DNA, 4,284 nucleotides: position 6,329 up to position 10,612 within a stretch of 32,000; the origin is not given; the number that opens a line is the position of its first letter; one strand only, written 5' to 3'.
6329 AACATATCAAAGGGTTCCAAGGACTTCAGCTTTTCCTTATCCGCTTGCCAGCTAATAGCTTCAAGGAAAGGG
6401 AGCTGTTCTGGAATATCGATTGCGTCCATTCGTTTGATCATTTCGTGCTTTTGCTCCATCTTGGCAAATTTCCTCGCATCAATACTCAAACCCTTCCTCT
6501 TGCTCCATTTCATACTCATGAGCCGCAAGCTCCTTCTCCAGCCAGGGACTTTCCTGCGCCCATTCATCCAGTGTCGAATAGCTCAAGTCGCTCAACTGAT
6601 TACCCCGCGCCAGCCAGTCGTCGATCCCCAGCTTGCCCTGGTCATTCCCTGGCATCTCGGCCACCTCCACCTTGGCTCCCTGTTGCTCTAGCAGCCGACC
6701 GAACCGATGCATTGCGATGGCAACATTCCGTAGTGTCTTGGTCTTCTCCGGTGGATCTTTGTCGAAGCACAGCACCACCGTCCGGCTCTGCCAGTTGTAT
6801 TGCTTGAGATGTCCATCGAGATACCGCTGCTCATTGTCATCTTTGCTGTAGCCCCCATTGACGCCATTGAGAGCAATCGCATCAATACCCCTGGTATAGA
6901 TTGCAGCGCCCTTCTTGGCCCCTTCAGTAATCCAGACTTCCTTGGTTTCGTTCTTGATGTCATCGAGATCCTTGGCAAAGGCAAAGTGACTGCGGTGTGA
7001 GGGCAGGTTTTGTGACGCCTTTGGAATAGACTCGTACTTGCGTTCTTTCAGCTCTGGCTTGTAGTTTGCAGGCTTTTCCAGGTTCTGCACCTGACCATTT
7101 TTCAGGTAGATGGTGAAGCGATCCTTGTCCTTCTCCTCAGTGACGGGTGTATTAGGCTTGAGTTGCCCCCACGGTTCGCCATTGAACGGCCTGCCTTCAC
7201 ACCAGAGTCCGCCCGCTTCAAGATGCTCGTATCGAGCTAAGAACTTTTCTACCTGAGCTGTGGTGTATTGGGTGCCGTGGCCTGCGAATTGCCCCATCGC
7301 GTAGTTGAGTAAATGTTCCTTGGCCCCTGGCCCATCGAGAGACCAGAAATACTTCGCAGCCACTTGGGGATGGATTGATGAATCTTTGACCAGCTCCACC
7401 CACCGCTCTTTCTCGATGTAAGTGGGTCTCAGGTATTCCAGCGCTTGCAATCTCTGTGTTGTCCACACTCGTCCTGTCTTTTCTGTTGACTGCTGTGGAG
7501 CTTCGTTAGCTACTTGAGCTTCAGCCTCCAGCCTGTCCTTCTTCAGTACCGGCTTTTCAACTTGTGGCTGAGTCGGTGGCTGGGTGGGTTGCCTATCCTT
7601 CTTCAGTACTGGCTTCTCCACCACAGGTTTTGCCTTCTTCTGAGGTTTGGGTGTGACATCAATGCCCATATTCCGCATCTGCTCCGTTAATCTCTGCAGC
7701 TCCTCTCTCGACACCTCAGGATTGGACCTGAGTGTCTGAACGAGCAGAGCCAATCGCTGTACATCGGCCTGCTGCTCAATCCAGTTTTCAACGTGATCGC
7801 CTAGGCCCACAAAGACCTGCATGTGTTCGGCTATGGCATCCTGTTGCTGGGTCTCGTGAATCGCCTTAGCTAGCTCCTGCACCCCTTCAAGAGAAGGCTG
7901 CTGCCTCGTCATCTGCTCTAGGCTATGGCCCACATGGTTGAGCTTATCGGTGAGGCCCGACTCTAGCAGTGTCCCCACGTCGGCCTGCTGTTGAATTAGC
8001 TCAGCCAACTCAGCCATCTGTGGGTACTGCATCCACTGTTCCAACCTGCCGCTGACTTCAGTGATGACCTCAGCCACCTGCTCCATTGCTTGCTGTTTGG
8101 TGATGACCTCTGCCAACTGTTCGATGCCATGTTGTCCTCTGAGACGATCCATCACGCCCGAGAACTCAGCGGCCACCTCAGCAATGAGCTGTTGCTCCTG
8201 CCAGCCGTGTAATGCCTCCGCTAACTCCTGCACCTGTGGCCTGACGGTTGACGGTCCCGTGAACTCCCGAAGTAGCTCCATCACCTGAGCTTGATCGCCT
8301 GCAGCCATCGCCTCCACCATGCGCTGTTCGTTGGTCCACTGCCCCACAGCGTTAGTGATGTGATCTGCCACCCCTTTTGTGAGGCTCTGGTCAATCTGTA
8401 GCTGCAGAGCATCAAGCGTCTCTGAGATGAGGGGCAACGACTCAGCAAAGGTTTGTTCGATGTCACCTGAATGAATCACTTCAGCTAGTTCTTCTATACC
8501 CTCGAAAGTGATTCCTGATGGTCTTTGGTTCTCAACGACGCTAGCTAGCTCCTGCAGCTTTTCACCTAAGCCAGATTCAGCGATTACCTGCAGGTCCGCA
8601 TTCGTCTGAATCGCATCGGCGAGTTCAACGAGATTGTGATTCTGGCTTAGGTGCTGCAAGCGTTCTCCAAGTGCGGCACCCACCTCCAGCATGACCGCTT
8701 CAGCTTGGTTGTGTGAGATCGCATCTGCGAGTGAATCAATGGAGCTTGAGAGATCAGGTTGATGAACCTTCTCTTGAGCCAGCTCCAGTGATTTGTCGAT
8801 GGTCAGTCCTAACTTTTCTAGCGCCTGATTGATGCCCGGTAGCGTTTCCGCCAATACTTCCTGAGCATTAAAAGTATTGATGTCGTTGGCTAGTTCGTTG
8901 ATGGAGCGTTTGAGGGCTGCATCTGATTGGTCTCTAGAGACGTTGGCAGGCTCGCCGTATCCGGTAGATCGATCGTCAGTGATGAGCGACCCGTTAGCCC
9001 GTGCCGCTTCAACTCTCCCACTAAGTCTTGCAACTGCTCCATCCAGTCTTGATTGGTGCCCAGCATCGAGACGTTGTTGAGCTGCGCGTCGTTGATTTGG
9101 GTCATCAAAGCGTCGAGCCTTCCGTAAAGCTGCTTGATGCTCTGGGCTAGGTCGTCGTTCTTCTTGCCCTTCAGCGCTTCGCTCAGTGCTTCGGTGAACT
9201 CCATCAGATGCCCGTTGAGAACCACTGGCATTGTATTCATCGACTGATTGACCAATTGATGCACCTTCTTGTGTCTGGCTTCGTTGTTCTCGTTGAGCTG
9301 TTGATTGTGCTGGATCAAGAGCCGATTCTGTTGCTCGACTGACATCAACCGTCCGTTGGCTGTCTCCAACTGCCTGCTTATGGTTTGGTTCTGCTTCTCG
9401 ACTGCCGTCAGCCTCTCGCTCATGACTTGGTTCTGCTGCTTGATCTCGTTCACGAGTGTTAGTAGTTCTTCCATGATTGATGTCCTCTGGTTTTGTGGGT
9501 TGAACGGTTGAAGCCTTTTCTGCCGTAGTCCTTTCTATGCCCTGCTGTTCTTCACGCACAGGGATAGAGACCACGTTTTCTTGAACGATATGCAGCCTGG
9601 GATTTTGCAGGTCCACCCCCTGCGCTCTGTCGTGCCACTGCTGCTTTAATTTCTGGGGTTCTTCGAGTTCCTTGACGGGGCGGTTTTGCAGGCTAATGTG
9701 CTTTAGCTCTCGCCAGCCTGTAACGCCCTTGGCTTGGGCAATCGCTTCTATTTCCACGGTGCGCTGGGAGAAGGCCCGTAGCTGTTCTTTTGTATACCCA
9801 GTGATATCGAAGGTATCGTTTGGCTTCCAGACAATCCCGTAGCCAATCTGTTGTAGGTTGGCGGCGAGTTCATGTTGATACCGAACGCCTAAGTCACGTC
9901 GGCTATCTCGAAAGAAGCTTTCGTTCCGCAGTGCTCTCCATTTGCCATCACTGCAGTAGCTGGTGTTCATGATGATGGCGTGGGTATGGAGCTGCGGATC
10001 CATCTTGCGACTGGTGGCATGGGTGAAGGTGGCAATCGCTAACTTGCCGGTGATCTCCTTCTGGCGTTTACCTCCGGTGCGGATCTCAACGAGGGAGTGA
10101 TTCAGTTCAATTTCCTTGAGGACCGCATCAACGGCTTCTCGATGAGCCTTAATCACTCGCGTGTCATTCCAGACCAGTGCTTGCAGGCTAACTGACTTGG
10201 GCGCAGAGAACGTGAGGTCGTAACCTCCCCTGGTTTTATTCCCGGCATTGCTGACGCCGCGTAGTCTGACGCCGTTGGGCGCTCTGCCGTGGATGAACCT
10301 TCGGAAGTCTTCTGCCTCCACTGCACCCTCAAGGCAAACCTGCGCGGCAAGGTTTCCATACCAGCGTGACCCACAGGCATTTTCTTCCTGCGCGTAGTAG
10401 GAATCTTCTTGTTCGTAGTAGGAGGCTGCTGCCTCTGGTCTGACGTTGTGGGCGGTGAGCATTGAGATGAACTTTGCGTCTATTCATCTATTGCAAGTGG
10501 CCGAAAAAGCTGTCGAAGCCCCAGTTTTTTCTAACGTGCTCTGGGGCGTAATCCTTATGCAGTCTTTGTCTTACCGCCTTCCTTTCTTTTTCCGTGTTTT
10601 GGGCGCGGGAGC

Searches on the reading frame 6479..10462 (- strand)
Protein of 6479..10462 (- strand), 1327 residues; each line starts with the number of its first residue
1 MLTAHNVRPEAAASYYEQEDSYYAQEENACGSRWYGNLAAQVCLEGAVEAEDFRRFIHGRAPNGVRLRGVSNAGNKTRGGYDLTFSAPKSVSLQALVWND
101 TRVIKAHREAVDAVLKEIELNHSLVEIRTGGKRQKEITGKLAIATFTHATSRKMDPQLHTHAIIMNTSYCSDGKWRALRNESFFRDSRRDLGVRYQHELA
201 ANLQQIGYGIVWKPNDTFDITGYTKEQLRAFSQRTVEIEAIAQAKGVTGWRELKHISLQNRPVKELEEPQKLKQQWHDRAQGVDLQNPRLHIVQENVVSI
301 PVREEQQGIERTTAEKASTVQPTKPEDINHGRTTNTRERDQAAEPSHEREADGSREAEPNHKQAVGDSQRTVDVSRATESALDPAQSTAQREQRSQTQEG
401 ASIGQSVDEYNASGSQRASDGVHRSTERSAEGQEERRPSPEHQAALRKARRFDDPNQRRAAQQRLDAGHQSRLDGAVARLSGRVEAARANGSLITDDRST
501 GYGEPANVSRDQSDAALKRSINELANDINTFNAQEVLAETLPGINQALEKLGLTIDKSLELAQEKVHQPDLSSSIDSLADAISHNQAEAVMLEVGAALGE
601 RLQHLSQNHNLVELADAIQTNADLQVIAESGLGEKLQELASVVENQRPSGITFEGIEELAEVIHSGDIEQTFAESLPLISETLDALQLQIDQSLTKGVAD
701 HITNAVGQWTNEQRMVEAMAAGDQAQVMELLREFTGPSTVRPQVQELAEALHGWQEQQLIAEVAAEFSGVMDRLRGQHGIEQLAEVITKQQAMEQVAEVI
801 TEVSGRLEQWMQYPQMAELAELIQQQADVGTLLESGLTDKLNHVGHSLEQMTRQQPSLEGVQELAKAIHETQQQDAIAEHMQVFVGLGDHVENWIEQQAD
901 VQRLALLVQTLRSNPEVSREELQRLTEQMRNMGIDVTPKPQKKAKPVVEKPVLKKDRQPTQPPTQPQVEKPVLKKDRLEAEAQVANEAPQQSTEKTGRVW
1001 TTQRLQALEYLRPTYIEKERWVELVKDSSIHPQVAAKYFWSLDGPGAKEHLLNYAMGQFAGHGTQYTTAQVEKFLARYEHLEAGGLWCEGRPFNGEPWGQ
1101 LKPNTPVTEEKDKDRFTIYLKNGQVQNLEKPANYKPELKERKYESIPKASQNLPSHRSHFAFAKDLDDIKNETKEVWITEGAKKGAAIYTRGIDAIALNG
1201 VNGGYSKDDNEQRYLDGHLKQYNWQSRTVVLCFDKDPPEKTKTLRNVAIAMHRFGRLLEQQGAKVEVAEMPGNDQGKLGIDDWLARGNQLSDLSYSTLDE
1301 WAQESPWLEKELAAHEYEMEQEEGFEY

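Call 4: search_protein_families(library=pfam, proteins=[window:6479-10462:-], max_evalue=0.01)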
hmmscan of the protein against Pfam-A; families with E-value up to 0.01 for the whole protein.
window:6479-10462:- (1327 aa): 3 families
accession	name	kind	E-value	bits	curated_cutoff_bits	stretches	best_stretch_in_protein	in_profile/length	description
PF08751.17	TrwC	-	4.4e-72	243.5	25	1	11-281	3-284/286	TrwC relaxase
PF12965.13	DUF3854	-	1.1e-23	84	23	1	1173-1286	10-125/130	Domain of unknown function (DUF3854)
PF12825.12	DUF3818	-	0.0078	15.7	25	0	859-933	110-186/338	Domain of unknown function in PX-proteins (DUF3818)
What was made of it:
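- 6479..10462 (-): MobF/TrwC-type relaxase, 1327 aa. It has an N-terminal relaxase domain and a C-terminal DUF3854, with no helicase domain detected. It is transcribed away from oriT and so should enter last. Pfam TrwC 4.4e-72 and DUF3854 1.1e-23 (call 4).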

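Call 45: search_protein_families(library=ncbifam, proteins=[window:6479-10462:-], max_evalue=0.01)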
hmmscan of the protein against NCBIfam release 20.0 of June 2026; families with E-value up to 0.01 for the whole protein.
window:6479-10462:- (1327 aa): 5 families
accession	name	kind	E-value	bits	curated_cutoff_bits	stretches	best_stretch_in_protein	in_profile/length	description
NF041492.1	MobF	equivalog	1e-76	258.4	100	1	1-282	1-297/299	MobF family relaxase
TIGR02686.1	relax_trwC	domain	2.4e-69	234.1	145.5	1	12-283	1-282/286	conjugative relaxase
TIGR02760.1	TraI_TIGR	equivalog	4e-62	210.2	929.85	1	9-317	10-330/1960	conjugative transfer relaxase/helicase TraI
NF010263.0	PRK13709.1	equivalog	2.9e-52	177.4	2212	1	2-310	2-315/1752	conjugative transfer relaxase/helicase TraI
NF033538.2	transpos_IS91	equivalog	0.00061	18.9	125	1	127-204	121-196/356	IS91 family transposase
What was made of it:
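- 6479..10462 (-): NCBIfam MobF 258 bits against a cut-off of 100 (call 45).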

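Call 71: find_homologous_proteins(query=window:6479-10462:-, max_evalue=1e-20)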
Query window:6479-10462:- (1327 aa): 2372 proteins with E <= 1e-20 among 8000 candidates; the best 120 are listed.
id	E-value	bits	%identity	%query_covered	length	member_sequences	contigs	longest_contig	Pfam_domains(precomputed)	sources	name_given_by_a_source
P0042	0.0e+0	2968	100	100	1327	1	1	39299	PF12965.14,PF08751.18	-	-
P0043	0.0e+0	1394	51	100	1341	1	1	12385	PF12965.14,PF08751.18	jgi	jgi:conjugative relaxase-like TrwC/TraI family protein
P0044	4.9e-66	242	40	22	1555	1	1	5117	PF01443.25,PF13604.13,PF13245.13,PF12965.14,PF22232.3,PF08751.18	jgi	-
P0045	2.5e-61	226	36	22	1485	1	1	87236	PF01443.25,PF13604.13,PF13245.13,PF12965.14,PF22232.3,PF08751.18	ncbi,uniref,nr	ncbi:MobF family relaxase [Nostoc sp. FACHB-190]|uniref:MobF family relaxase n=1 Tax=Nostoc sp. FACH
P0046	2.4e-58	217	44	22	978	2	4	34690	PF01443.25,PF13604.13,PF13245.13,PF13401.13,PF22232.3,PF08751.18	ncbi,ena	-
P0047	1.6e-57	214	37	27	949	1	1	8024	PF01443.25,PF13604.13,PF13245.13,PF13401.13,PF22232.3,PF08751.18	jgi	jgi:conjugative relaxase-like TrwC/TraI family protein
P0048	4.2e-55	206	42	22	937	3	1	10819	PF01443.25,PF13604.13,PF13245.13,PF13401.13,PF22232.3,PF08751.18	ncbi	ncbi:MAG: MobF family relaxase [Xenococcus sp. (in: cyanobacteria)]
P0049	8.3e-55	205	41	22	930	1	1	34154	PF01443.25,PF13604.13,PF13245.13,PF22232.3,PF08751.18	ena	-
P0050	2.5e-53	200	39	25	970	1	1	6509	PF13538.13,PF13086.13,PF01443.25,PF13604.13,PF13245.13,PF13401.13,PF08751.18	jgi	-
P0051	3.2e-53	200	42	21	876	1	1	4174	PF13086.13,PF01443.25,PF13604.13,PF13245.13,PF13401.13,PF22232.3,PF08751.18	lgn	-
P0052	4.6e-53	199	43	18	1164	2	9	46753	PF01443.25,PF13604.13,PF13245.13,PF22232.3,PF08751.18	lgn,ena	-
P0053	1.1e-52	198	42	21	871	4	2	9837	PF13086.13,PF01443.25,PF13604.13,PF13245.13,PF22232.3,PF08751.18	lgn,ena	-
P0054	1.8e-52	197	40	22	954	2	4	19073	PF01443.25,PF13604.13,PF13245.13,PF22232.3,PF08751.18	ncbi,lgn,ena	-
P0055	3.9e-52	196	37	18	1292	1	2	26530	PF13086.13,PF01443.25,PF13604.13,PF13245.13,PF12965.14,PF22232.3,PF08751.18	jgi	jgi:conjugative relaxase-like TrwC/TraI family protein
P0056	1.2e-51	194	39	22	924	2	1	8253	PF01443.25,PF13604.13,PF18340.8,PF13245.13,PF22232.3,PF08751.18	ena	-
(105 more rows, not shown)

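Call 72: find_encoding_contigs(protein=P0043, flank=10000)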
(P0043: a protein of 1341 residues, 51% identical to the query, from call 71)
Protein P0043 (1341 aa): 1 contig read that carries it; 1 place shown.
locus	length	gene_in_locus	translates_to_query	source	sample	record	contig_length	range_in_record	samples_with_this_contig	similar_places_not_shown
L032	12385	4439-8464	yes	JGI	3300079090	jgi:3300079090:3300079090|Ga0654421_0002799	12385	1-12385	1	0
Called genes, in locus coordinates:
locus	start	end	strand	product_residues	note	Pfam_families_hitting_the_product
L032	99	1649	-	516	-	PF00004:AAA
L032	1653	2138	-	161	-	PF03551:PadR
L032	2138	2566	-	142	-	-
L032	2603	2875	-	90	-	-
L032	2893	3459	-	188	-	-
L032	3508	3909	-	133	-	-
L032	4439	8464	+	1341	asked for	PF08751:TrwC, PF12965:DUF3854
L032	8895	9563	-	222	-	PF08843:AbiEii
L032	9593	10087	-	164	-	-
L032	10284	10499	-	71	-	-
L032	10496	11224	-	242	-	-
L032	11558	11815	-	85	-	-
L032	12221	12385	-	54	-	?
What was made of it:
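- The relative L032 lacks an ArdC operon within 4.4 kb of oriT, and its leading-side genes all point away from oriT (call 72).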

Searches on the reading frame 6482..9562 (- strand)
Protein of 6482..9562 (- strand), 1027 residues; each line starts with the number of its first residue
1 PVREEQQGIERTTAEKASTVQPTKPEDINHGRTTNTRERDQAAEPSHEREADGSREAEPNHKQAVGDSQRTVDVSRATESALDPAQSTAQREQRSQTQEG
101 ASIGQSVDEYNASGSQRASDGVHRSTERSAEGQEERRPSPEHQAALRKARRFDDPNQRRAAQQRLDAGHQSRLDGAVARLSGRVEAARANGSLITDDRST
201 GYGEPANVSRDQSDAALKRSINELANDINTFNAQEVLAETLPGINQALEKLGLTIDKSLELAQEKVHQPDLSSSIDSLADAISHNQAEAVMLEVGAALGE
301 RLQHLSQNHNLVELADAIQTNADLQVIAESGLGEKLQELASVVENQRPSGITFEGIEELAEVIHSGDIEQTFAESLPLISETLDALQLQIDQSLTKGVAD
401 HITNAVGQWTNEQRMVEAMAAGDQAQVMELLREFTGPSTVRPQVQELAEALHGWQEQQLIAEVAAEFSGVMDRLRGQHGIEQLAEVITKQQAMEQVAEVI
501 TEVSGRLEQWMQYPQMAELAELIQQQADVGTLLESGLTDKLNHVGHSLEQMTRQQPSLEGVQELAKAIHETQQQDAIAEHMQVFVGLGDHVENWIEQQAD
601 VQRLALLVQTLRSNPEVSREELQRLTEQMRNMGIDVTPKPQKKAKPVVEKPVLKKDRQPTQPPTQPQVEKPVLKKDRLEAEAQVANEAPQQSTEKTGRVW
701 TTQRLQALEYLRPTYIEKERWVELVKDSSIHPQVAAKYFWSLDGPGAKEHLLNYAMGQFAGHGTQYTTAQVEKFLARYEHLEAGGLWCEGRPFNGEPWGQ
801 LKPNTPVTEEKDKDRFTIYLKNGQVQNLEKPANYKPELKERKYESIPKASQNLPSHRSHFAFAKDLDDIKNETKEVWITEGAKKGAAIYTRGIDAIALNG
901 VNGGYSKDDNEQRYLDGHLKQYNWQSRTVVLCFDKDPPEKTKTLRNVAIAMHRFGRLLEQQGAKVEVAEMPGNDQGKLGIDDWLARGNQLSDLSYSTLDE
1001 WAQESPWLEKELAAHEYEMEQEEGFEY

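Call 107: search_solved_structures(query=window:6482-9562:-, max_evalue=1)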
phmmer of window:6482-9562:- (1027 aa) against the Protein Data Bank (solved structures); distinct sequences matched with E-value up to 1: 2.
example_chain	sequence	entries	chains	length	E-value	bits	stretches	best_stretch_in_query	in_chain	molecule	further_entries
9iac_A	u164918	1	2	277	0.28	12.7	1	433-502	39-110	Similar to tr|Q3MCC8|Q3MCC8_ANAVT Hypothetical protein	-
7zcg_B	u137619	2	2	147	0.86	11.1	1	549-636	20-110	Charged multivesicular body protein 2a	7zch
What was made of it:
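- Tried and rejected: The relaxase beyond its first 300 residues has no relative of solved structure (call 107).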

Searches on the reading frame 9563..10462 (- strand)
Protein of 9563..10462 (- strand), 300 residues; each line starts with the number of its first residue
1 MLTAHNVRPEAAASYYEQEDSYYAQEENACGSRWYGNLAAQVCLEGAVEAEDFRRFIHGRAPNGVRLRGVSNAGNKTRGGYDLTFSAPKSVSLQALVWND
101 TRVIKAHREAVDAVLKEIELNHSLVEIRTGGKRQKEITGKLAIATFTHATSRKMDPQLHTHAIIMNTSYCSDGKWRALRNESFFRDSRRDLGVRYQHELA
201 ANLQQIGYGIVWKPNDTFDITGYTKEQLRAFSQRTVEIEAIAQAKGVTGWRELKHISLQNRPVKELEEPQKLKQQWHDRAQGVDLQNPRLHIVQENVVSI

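Call 12: find_related_loci(query=window:9563-10462:-, collection=genome_contigs, flank=10000)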
Query window:9563-10462:- (300 aa) in genome_contigs; peptide patterns used: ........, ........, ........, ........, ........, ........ (x = any residue, [..] = any of these).
95 stretches matched a pattern; 9 encode a relative of the query (tblastn E <= 1e-3); 9 distinct loci.
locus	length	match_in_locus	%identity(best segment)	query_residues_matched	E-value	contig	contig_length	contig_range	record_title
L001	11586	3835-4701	39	15-295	3e-52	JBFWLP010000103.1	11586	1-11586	MAG: Burkholderiaceae bacterium isolate CA_2019_NHSR_69 NODE_11756_length_11586_cov_4.183698_NHSR, whole genome shotgun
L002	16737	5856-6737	36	1-285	9e-46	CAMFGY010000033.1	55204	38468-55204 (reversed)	MAG: uncultured Burkholderiales bacterium isolate SRR9109399_bin.12_metaWRAP_v1.3_MAG genome assembly, contig: ERZ122899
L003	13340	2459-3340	36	1-285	2e-44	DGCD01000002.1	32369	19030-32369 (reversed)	MAG TPA_asm: Pusillimonas sp. UBA3987 UBA3987_contig_2752, whole genome shotgun sequence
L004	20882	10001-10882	36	1-285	2e-43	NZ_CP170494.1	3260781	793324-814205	Neopusillimonas maritima strain KCTC 62121 chromosome, complete genome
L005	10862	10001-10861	37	1-280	1e-43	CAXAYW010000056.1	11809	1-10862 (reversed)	MAG TPA_asm: uncultured Alcaligenaceae bacterium isolate ERR594384_concoct_98 genome assembly, contig: ERZ2772531.819, w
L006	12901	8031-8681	39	12-239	3e-40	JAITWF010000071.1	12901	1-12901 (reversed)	MAG: Deferribacteraceae bacterium isolate TD116_bin76 k119_319087, whole genome shotgun sequence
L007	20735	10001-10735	35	5-247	5e-37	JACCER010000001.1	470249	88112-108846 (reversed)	Alcaligenaceae bacterium strain CGII-64 NODE_1_length_470249_cov_87.849171, whole genome shotgun sequence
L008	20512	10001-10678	38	15-238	1e-35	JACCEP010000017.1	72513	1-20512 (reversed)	Alcaligenaceae bacterium strain CGII-56 NODE_17_length_72513_cov_59.887271, whole genome shotgun sequence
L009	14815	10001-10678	37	15-238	2e-35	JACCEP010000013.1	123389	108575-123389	Alcaligenaceae bacterium strain CGII-56 NODE_13_length_123389_cov_60.082045, whole genome shotgun sequence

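Call 13: search_dna_similar(query=window:9563-10462:-, collection=plasmids, mode=protein, max_rows=25)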
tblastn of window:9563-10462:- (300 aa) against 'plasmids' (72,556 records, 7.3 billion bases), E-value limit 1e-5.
The search stops at 5000 records and this limit was reached: more records match than are counted here, and every count below describes the 5000 best-scoring records only.
Records with a match: at least 5000; places in all: 5113; records where one place covers at least 80% of the query: 4962.
Best place of each record, by identity: <60% 5000.
By first word of the organism name: Escherichia 2336; Klebsiella 841; Salmonella 442; Acinetobacter 253; Enterobacter 135; Xanthomonas 132; Citrobacter 116; Burkholderia 114; Shigella 113; Serratia 81; and 76 more.
By predicted mobility (MOB-suite, as given by PLSDB): conjugative 4740; mobilizable 141; non-mobilizable 119.
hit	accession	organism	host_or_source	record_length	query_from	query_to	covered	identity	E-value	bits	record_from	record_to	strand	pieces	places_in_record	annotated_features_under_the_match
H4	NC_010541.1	Crocosphaera subtropica ATCC 51142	-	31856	1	288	96%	40.1%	1e-51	189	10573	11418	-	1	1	mobF: MobF family relaxase | hypothetical protein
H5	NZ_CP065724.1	Oligella ureolytica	-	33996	10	285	92%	41.3%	3e-53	193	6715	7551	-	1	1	mobF: MobF family relaxase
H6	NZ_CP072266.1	Xanthomonas citri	Glycine max,cell culture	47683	15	288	91%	40.9%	3e-49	182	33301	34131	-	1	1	mobF: MobF family relaxase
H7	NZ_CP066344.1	Xanthomonas citri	Duranta erecta,Microbe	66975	15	288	91%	40.9%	3e-49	182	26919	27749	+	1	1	mobF: MobF family relaxase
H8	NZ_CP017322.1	Xanthomonas campestris pv. campestris str. CN18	Brassica juncea var. foliosa,cell ...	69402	15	288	91%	40.9%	3e-49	182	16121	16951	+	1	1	mobF: MobF family relaxase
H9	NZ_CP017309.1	Xanthomonas campestris pv. campestris str. CN03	Brassica rapa subsp. ...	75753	15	288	91%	40.9%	3e-49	182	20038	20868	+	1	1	mobF: MobF family relaxase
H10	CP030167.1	Xanthomonas citri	Punica granatum,Microbe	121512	1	292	97%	38.4%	3e-46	173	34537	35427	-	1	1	conjugative relaxase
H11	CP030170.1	Xanthomonas citri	Punica granatum,whole organism,leaf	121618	1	292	97%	38.4%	3e-46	173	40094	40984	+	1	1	conjugative relaxase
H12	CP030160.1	Xanthomonas citri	Punica granatum,whole organism,leaf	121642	1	292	97%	38.4%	3e-46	173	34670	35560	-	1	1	conjugative relaxase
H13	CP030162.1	Xanthomonas citri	Punica granatum,whole organism,leaf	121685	1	292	97%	38.4%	3e-46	173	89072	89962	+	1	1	conjugative relaxase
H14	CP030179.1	Xanthomonas citri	Punica granatum,Whole organism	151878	1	292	97%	38.4%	3e-46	173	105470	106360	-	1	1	conjugative relaxase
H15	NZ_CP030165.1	Xanthomonas citri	Punica granatum,Microbe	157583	1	292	97%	38.4%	3e-46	173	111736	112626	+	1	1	mobF: MobF family relaxase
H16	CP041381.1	Xanthomonas phaseoli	Anthurium,cell culture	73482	15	286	91%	41.2%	1e-49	183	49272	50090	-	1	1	conjugative relaxase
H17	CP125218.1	Pseudomonas juntendi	Whole organism,peat soil samples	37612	14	284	90%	41.1%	2e-38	186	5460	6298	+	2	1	none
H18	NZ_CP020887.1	Xanthomonas citri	Citrus x aurantiifolia,Cell culture,leaf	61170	15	288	91%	40.6%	4e-48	179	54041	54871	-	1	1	mobF: MobF family relaxase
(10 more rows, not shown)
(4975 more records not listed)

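Call 70: find_related_loci(query=window:9563-10462:-, collection=metagenome_contigs, flank=10000)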
Query window:9563-10462:- (300 aa) in metagenome_contigs; peptide patterns used: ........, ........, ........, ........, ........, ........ (x = any residue, [..] = any of these).
141 stretches matched a pattern; 16 encode a relative of the query (tblastn E <= 1e-3); 16 distinct loci.
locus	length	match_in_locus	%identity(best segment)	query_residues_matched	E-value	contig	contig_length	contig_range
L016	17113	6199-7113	36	1-296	7e-47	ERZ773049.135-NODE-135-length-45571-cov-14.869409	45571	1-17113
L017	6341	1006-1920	36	1-296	7e-47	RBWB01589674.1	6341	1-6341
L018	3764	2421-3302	36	1-285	7e-47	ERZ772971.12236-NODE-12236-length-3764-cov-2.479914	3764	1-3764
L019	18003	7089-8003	36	1-296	8e-47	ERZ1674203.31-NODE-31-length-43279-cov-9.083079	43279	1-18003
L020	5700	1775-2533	39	12-247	2e-46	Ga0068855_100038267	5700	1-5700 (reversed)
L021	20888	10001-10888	37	1-285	7e-46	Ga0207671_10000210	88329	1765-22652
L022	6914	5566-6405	37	13-285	3e-45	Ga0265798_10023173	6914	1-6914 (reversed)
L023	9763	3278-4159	36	1-285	2e-44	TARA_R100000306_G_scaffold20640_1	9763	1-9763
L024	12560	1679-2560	36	1-285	2e-44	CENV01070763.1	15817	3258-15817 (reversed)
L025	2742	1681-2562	36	1-285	2e-44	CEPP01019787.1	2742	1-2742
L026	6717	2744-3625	35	1-285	6e-44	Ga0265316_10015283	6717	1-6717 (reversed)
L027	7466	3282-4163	36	1-285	6e-44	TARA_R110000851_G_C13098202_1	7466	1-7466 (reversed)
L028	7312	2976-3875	34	1-291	4e-43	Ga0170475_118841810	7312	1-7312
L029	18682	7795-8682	35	1-285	1e-44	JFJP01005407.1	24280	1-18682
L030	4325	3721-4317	39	1-195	2e-36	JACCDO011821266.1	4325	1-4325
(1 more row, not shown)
